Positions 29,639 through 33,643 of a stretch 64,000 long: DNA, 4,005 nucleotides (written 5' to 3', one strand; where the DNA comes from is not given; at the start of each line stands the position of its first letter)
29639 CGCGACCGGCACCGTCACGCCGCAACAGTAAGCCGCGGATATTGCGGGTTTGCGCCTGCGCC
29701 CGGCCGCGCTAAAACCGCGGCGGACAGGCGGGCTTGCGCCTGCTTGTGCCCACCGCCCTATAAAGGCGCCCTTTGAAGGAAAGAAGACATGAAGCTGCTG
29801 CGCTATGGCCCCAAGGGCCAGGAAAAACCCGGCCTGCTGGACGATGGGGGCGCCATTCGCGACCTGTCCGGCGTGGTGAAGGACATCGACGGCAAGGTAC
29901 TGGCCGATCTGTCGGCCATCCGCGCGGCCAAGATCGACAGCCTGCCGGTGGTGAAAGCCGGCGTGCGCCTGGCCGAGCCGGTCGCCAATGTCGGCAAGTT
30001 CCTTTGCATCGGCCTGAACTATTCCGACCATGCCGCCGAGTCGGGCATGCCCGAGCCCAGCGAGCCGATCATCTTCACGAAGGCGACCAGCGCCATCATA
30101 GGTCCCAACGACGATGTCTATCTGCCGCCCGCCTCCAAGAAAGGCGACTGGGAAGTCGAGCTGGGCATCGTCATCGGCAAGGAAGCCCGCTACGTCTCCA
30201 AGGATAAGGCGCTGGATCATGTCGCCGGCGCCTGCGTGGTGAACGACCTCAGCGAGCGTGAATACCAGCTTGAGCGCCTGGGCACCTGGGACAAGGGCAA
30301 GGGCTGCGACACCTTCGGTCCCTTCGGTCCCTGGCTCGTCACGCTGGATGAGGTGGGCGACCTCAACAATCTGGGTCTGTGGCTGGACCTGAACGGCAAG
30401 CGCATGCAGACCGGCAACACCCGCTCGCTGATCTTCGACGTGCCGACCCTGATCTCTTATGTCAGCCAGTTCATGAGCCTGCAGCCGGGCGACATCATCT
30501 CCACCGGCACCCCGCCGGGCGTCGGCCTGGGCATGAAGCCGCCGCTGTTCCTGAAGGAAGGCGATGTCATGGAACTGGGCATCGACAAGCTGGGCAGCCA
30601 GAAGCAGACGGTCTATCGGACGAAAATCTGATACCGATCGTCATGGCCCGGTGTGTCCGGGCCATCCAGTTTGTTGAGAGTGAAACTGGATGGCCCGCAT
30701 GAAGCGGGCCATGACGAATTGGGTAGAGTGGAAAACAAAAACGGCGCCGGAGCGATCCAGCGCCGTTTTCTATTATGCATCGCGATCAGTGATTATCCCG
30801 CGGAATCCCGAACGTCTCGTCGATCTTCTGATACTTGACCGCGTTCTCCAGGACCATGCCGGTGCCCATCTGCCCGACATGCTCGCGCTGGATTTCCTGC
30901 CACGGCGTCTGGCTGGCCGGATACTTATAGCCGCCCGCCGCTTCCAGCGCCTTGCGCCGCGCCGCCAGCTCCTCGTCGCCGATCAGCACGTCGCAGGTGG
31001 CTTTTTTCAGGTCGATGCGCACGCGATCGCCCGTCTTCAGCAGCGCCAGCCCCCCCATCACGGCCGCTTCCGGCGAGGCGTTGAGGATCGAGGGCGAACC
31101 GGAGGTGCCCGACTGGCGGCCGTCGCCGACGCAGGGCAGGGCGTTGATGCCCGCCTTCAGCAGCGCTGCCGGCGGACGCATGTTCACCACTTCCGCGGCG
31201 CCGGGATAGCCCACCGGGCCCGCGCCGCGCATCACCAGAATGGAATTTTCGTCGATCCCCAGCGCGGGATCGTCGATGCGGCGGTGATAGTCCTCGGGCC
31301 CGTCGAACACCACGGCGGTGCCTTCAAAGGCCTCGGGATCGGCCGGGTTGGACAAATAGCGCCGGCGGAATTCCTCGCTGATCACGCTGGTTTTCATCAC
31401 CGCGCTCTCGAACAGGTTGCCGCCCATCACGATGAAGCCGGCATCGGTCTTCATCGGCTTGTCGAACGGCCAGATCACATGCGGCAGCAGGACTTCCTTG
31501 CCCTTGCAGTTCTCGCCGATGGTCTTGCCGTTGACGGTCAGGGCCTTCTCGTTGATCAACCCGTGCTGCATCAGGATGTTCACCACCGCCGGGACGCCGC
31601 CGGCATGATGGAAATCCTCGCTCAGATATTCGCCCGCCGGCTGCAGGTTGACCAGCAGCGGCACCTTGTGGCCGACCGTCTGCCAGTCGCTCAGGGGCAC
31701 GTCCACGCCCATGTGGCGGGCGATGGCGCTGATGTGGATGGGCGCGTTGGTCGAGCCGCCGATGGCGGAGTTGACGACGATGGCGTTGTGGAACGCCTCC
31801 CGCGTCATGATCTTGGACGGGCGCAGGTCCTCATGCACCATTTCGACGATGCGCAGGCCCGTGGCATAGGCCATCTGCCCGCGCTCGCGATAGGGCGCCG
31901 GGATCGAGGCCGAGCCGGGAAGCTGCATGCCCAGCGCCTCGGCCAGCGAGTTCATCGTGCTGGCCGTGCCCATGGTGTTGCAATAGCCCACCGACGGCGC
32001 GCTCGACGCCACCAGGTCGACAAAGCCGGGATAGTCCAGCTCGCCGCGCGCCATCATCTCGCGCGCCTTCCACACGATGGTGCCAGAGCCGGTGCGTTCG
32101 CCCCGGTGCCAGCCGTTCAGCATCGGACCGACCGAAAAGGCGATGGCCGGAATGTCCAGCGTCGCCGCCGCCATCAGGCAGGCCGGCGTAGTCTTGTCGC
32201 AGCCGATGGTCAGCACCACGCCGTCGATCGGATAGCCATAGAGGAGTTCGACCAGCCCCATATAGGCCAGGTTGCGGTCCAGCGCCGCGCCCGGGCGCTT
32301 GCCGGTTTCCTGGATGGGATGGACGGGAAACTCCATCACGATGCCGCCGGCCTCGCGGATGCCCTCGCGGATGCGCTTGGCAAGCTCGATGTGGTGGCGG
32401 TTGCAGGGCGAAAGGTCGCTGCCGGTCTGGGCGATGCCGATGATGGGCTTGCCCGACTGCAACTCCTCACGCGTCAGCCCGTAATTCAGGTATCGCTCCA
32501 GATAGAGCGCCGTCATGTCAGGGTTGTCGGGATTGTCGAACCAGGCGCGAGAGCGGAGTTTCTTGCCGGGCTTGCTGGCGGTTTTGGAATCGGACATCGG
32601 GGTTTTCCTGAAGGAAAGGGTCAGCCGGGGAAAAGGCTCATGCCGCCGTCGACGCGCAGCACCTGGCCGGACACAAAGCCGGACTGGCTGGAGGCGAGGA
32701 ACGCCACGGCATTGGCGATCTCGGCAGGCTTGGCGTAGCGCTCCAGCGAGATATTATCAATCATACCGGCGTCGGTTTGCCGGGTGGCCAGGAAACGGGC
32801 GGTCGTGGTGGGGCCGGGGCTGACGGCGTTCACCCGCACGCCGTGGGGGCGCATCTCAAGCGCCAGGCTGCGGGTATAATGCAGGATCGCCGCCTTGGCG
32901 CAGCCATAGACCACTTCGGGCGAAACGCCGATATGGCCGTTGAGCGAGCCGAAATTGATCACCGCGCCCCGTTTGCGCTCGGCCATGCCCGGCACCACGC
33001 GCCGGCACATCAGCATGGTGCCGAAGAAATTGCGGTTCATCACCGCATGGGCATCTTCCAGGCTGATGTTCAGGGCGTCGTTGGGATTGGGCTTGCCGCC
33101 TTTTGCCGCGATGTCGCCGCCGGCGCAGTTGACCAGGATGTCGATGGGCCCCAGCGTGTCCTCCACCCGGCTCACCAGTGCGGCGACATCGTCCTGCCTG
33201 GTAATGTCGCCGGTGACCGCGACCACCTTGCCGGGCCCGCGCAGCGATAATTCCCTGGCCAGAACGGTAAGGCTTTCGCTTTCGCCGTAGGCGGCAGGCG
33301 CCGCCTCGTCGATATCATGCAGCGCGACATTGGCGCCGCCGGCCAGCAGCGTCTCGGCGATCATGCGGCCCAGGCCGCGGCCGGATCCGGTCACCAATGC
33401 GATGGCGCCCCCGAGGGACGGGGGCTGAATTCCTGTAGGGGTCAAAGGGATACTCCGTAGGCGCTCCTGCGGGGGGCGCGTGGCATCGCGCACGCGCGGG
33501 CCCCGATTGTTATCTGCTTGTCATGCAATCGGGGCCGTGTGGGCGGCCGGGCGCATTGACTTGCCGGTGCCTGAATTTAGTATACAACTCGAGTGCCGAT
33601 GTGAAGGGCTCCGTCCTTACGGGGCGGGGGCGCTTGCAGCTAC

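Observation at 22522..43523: Candidate undescribed periplasmic sugar-oxidation system built on three PQQ enzymes, ThuA-like proteins and esterases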

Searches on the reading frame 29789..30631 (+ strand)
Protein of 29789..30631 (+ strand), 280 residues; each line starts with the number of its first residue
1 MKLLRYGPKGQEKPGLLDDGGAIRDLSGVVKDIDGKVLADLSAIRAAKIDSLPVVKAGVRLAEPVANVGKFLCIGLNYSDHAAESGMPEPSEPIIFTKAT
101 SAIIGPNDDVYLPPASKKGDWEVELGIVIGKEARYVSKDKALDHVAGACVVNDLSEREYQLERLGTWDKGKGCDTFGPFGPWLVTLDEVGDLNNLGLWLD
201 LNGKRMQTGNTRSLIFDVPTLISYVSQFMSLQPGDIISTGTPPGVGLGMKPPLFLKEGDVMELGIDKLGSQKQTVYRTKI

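Call 5: search_protein_families(library=pfam, proteins=[window:29789-30631:+])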
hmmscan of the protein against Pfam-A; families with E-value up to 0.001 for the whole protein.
window:29789-30631:+ (280 aa): 1 family
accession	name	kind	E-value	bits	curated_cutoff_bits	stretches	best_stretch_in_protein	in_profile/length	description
PF01557.24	FAA_hydrolase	-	3.9e-68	229.7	23.9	1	71-275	2-213/214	Fumarylacetoacetate (FAA) hydrolase C-terminal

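Call 13: search_protein_families(library=ncbifam, proteins=[window:29789-30631:+], max_evalue=0.00001)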
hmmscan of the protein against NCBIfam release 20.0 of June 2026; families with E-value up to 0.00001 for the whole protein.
window:29789-30631:+ (280 aa): 6 families
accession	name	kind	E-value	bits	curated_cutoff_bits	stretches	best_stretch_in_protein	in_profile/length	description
NF053535.1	DhyDRhmHlse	equivalog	2.4e-126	420.8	500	1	1-276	1-279/284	2,4-didehydro-3-deoxy-L-rhamnonate hydrolase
TIGR02303.1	HpaG-C-term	equivalog_domain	1.2e-51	175.5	276.4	1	61-275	36-242/245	4-hydroxyphenylacetate degradation bifunctional isomerase/decarboxylase, C-terminal subunit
NF011750.0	PRK15203.1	equivalog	3.1e-40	138.3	811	1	63-245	217-399/429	4-hydroxyphenylacetate degradation bifunctional isomerase/decarboxylase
NF007967.0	PRK10691.1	equivalog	4.7e-33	114.4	201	1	68-264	16-208/219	fumarylacetoacetate hydrolase family protein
NF009399.0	PRK12764.1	equivalog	1.1e-32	113.7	444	1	65-268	18-212/501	fumarylacetoacetate hydrolase family protein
TIGR02305.1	HpaG-N-term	equivalog_domain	7.8e-29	100.7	228.65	1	90-271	30-201/205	4-hydroxyphenylacetate degradation bifunctional isomerase/decarboxylase, N-terminal subunit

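Call 16: find_encoding_contigs(protein=window:29789-30631:+, flank=10000, max_places=6)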
Protein window:29789-30631:+ (280 aa): 3 contigs read that carry it; 3 places shown.
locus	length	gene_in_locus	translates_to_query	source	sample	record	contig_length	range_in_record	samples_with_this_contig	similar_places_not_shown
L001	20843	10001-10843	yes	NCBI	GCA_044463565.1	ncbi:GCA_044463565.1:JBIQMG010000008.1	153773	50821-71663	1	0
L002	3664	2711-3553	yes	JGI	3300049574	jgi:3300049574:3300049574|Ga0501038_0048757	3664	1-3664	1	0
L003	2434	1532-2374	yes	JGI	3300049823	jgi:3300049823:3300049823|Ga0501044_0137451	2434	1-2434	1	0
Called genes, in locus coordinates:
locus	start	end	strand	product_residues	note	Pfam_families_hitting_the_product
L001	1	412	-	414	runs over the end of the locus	PF00083:Sugar_tr (weak), PF07690:MFS_1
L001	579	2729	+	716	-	PF03648:Glyco_hydro_67N, PF07488:Glyco_hydro_67M, PF07477:Glyco_hydro_67C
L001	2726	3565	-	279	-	PF06283:ThuA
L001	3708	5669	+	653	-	PF01011:PQQ, PF13360:PQQ_2 (weak), PF13570:Beta-prop_ACSF4 (faint), PF25293:Beta-prop_EMC1_N (faint), PF13360:PQQ_2 (weak)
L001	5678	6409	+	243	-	PF00392:GntR, PF07729:FCD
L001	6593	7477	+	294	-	PF06283:ThuA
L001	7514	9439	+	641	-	PF13570:Beta-prop_ACSF4 (faint), PF01011:PQQ, PF13360:PQQ_2 (weak), PF07774:EMC1_C (faint)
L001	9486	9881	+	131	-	-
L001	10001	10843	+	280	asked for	PF01557:FAA_hydrolase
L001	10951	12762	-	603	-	PF00920:ILVD_EDD_N, PF24877:ILV_EDD_C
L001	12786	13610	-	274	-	PF00106:adh_short, PF08659:KR (weak), PF13561:adh_short_C2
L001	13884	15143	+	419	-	PF07690:MFS_1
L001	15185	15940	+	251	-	PF00106:adh_short, PF08659:KR, PF23441:SDR, PF03435:Sacchrp_dh_NADP (faint), PF13561:adh_short_C2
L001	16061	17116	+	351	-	PF01261:AP_endonuc_2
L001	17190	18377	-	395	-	PF01263:Aldose_epim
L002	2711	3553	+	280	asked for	PF01557:FAA_hydrolase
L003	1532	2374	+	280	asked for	PF01557:FAA_hydrolase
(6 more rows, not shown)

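Call 29: search_solved_structures(query=window:29789-30631:+, max_evalue=1e-20)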
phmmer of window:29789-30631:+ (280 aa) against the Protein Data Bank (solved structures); distinct sequences matched with E-value up to 1e-20: 23.
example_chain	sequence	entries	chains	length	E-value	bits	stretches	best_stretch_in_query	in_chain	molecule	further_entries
8gsr_A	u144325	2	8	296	3.5e-98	331.7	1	2-275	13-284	L-2,4-diketo-3-deoxyrhamnonate hydrolase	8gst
1gtt_A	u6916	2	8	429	1.4e-50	175.5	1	69-246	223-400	4-HYDROXYPHENYLACETATE DEGRADATION BIFUNCTIONAL ISOMERASE/DECARBOXYLASE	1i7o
6v77_A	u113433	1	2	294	1.7e-49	171.9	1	51-270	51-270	Putative HpcE protein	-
6iym_A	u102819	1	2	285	1e-45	159.5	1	48-273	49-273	5-oxopent-3-ene-1,2,5-tricarboxylate decarboxylase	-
8sky_A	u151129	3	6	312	1.7e-42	149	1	57-271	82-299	Fumarylacetoacetate hydrolase family protein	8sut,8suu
3qdf_A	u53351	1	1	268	3.4e-41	144.7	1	57-275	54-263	2-hydroxyhepta-2,4-diene-1,7-dioate isomerase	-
6j57_A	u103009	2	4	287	9.5e-41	143.2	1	68-276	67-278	Predicted 2-keto-4-pentenoate hydratase/2-oxohepta-3-ene-1,7-dioic acid hydratase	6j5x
3rr6_A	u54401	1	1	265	3.2e-39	138.2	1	57-275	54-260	Putative uncharacterized protein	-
3r6o_A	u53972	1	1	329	1.3e-38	136.3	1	53-276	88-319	2-hydroxyhepta-2,4-diene-1, 7-dioateisomerase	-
4pfz_A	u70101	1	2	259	1e-37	133.3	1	57-275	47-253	5-carboxymethyl-2-hydroxymuconate delta-isomerase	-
1wzo_A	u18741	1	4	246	1.5e-37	132.7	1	68-273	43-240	HpcE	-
6sbi_A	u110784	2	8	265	1.9e-33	119.3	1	71-278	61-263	Acylpyruvase FAHD1, mitochondrial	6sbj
1saw_A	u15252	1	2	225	3.5e-33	118.4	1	71-270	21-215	hypothetical protein FLJ36880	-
6fog_A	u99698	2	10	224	3.5e-33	118.4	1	71-270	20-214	Acylpyruvase FAHD1, mitochondrial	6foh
4dbf_A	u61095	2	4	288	5.1e-32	114.6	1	59-262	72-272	2-HYDROXYHEPTA-2,4-DIENE-1,7-DIOATE ISOMERASE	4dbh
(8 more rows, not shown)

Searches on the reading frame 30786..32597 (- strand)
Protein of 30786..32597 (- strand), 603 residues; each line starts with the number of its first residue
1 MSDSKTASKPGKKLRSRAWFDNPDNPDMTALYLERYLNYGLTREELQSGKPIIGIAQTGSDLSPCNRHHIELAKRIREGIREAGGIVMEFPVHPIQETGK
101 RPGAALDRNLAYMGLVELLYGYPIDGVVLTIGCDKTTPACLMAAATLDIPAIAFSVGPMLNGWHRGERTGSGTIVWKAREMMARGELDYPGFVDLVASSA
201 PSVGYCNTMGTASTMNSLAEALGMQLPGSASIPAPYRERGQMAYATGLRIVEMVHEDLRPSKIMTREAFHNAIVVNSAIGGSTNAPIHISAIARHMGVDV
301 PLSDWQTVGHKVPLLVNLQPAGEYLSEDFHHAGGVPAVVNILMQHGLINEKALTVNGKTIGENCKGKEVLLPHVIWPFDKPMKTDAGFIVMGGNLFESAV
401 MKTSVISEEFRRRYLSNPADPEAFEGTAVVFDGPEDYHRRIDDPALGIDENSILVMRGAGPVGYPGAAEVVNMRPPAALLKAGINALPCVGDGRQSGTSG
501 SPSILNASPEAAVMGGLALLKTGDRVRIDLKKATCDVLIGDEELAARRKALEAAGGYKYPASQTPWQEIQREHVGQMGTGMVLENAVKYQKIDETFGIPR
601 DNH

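Call 5: search_protein_families(library=pfam, proteins=[window:30786-32597:-])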
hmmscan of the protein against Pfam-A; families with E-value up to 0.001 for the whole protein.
window:30786-32597:- (603 aa): 2 families
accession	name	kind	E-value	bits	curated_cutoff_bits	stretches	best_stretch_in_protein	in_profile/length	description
PF00920.27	ILVD_EDD_N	-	3.5e-104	348.8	27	1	50-363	1-316/316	Dihydroxy-acid/6-phosphogluconate dehydratase N-terminal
PF24877.1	ILV_EDD_C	-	4.5e-44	150.6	27.7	1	374-580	2-190/191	Dihydroxy-acid/6-phosphogluconate dehydratase C-terminal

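Call 13: search_protein_families(library=ncbifam, proteins=[window:30786-32597:-], max_evalue=0.00001)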
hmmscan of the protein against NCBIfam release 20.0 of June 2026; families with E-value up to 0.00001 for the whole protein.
window:30786-32597:- (603 aa): 8 families
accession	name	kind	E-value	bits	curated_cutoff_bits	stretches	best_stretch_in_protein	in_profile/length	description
NF009560.0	PRK13017.1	subfamily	0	1044.6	684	1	8-603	4-595/595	dihydroxy-acid dehydratase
NF004784.0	PRK06131.1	subfamily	5.9e-245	814.1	539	1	8-591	4-568/576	dihydroxy-acid dehydratase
NF009559.0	PRK13016.1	equivalog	1.9e-157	525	882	1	8-581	4-559/578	L-arabinonate dehydratase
NF002068.0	PRK00911.1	subfamily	1.6e-114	383.4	644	1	39-553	26-529/559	dihydroxy-acid dehydratase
TIGR00110.1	ilvD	equivalog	5.9e-105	351.8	618.15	1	39-553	9-515/543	dihydroxy-acid dehydratase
NF009103.0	PRK12448.1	equivalog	3e-69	233.8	710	2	41-365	27-362/616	dihydroxy-acid dehydratase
TIGR01196.1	edd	equivalog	2.8e-49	167.9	708.25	1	125-549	145-566/601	phosphogluconate dehydratase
TIGR03432.1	yjhG_yagF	hypoth_equivalog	2.8e-42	144.6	808.15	1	108-363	130-387/640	YjhG/YagF family D-xylonate dehydratase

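Call 70: search_solved_structures(query=window:30786-32597:-, max_evalue=1e-50)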
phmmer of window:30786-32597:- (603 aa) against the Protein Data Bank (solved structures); distinct sequences matched with E-value up to 1e-50: 17.
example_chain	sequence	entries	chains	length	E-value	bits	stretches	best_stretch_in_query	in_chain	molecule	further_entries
7m3k_A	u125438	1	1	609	0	1069.1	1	10-603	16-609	Galactonate dehydratase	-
5oyn_A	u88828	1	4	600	3.7e-246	821.6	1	8-603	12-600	Dehydratase, IlvD/Edd family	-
8ej0_A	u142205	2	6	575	2.9e-147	495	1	13-603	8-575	Dihydroxyacid dehydratase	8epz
9evv_A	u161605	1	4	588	1.5e-144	486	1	7-581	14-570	L-arabinonate dehydratase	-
5j83_A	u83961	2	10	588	1.7e-144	485.9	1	7-581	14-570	Dihydroxyacid dehydratase/phosphogluconate dehydratase | Dihydroxy-acid dehydratase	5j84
5j85_A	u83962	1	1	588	4.6e-144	484.4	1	7-581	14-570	Dihydroxyacid dehydratase/phosphogluconate dehydratase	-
6nte_A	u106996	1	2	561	1.4e-71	245.1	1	49-549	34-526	Dihydroxy-acid dehydratase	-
6ovt_A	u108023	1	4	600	1.4e-69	238.4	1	46-549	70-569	Dihydroxy-acid dehydratase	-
9ix7_A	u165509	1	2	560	2.8e-67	230.9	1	39-553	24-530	dihydroxy-acid dehydratase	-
8ikz_A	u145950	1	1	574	4.7e-66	226.8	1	40-557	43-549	Dihydroxy-acid dehydratase, chloroplastic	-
5ym0_A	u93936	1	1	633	5e-66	226.7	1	40-557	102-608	Dihydroxy-acid dehydratase, chloroplastic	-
9jsq_A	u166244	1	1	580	5.6e-66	226.6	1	40-557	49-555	Dihydroxy-acid dehydratase, chloroplastic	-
8hs0_A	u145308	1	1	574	8.4e-66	226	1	40-557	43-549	Dihydroxy-acid dehydratase, chloroplastic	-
9l8r_A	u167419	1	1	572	9.4e-66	225.8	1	40-557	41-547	Dihydroxy-acid dehydratase, chloroplastic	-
5ze4_A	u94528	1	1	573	9.5e-66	225.8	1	40-557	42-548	Dihydroxy-acid dehydratase, chloroplastic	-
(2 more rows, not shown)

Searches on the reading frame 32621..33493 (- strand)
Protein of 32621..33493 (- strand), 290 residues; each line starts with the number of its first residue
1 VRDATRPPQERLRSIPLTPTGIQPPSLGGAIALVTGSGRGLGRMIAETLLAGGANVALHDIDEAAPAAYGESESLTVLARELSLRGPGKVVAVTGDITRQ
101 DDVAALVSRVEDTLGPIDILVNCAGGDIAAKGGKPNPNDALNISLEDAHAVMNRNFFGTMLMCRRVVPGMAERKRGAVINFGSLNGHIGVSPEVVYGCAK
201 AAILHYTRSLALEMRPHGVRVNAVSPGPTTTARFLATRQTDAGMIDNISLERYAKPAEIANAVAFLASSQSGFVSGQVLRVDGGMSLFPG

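Call 5: search_protein_families(library=pfam, proteins=[window:32621-33493:-])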
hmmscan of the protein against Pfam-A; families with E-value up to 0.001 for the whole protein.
window:32621-33493:- (290 aa): 3 families
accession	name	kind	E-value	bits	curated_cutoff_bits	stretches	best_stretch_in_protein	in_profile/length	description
PF13561.12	adh_short_C2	-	2.6e-54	184.7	27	1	39-286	6-236/236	Enoyl-(Acyl carrier protein) reductase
PF00106.31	adh_short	-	1.1e-45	155.9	26.6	1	31-235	2-188/195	short chain dehydrogenase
PF08659.16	KR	-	4.6e-06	27.1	22.6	1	31-201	2-154/180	KR domain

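Call 13: search_protein_families(library=ncbifam, proteins=[window:32621-33493:-], max_evalue=0.00001)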
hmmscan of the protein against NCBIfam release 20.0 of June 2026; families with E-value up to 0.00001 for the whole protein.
window:32621-33493:- (290 aa): 225 families (the best 25 are shown)
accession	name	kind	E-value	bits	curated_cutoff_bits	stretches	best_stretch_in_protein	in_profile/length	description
NF005559.1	PRK07231.1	subfamily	6.5e-54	183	215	1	27-286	2-248/249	glucose 1-dehydrogenase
NF009466.0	PRK12826.1-2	subfamily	8.5e-53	179.3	222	1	31-286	5-245/248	3-oxoacyl-ACP reductase FabG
NF004198.0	PRK05653.1-3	equivalog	1.3e-48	165.7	296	1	27-286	5-247/248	3-oxoacyl-ACP reductase FabG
TIGR01830.1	3oxo_ACP_reduc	equivalog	4.5e-48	164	297.75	1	32-285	1-238/239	3-oxoacyl-[acyl-carrier-protein] reductase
NF052558.1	MBtsdlDhBudC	equivalog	1.5e-46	159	270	1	30-286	4-242/250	meso-2,3-butanediol dehydrogenase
NF006070.0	PRK08213.1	subfamily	7.3e-45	153.5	279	1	27-287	10-258/259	gluconate 5-dehydrogenase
NF004791.0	PRK06138.1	equivalog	2.3e-44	151.6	312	1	27-286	3-250/252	SDR family oxidoreductase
NF004778.0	PRK06124.1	equivalog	3.1e-44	151.3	303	1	24-286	6-253/256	SDR family oxidoreductase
TIGR01829.1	AcAcCoA_reduct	subfamily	1.8e-43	149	302.1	1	31-285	2-240/242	acetoacetyl-CoA reductase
NF004197.0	PRK05653.1-1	equivalog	2e-43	148.8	332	1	27-286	5-247/249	3-oxoacyl-ACP reductase FabG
NF009464.0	PRK12824.1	subfamily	2e-43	148.8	269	1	31-285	4-242/245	3-oxoacyl-ACP reductase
NF005309.0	PRK06841.1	subfamily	4.6e-42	144.3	286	1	27-286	13-253/255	GolD/DthD family dehydrogenase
NF005095.0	PRK06523.1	subfamily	1e-41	143.2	231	1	26-285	7-257/261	oxidoreductase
NF047420.2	EF_P_mod_YmfI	equivalog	7.8e-41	140.3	238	1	32-285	2-235/236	elongation factor P 5-aminopentanone reductase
NF006693.0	PRK09242.1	equivalog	7.9e-41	139.9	328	1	27-287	8-255/258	SDR family oxidoreductase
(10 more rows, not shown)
